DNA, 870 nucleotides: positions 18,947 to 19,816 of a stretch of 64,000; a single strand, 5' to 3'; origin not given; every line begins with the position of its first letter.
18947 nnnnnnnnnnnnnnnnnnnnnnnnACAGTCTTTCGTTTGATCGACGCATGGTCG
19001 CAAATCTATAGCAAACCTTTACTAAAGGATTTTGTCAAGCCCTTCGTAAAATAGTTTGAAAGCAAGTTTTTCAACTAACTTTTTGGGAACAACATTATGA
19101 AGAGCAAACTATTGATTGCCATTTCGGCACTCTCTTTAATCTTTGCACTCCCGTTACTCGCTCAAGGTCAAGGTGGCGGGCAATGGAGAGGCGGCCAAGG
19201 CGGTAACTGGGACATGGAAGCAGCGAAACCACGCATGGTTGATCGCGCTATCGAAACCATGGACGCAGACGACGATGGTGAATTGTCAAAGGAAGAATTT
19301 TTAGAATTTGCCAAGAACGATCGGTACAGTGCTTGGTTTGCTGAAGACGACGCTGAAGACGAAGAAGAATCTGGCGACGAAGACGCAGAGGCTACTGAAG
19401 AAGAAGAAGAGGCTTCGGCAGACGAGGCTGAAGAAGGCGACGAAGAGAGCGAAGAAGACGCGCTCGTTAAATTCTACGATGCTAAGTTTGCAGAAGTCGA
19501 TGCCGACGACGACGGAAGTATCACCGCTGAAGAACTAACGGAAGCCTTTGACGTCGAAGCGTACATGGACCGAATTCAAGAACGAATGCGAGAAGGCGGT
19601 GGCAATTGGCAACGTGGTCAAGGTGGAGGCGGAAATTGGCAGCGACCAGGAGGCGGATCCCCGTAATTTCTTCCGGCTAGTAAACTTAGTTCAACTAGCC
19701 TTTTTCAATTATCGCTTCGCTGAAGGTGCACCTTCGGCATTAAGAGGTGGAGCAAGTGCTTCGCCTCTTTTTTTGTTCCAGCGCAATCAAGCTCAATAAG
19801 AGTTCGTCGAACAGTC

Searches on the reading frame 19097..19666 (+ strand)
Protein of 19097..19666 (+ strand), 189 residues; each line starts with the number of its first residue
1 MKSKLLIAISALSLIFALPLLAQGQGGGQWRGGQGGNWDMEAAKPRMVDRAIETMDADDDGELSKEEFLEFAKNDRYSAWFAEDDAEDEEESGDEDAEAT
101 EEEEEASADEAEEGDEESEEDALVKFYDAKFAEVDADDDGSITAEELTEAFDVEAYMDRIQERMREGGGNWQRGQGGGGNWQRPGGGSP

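Call 9: search_protein_families(library=ncbifam, proteins=[window:19097-19666:+], max_evalue=0.1)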
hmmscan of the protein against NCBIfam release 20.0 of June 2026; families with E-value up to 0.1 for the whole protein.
window:19097-19666:+ (189 aa): 2 families
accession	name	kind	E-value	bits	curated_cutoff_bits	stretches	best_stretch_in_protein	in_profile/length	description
NF041410.1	XopAW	subfamily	6e-05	23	120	1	126-155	27-56/235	XopAW family type III secretion system calcium-binding effector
NF038285.1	deiodinase_rel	hypoth_equivalog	0.031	13.7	250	0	42-92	91-142/347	deiodinase family protein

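Call 51: search_protein_families(library=pfam, proteins=[window:19097-19666:+], max_evalue=0.001)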
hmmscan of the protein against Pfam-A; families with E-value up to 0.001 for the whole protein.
window:19097-19666:+ (189 aa): 4 families
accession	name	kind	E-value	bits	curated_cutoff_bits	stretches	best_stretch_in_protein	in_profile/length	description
PF13202.12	EF-hand_5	-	7.5e-09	35.1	25.9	0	131-148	5-22/25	EF hand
PF13499.12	EF-hand_7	-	3.2e-08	34.2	30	0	47-72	41-66/67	EF-hand domain pair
PF00036.39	EF-hand_1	-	3.3e-08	32.9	25.4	1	48-73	2-27/29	EF hand domain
PF13405.12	EF-hand_6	-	9.3e-07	28.5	25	0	130-151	5-26/30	EF-hand domain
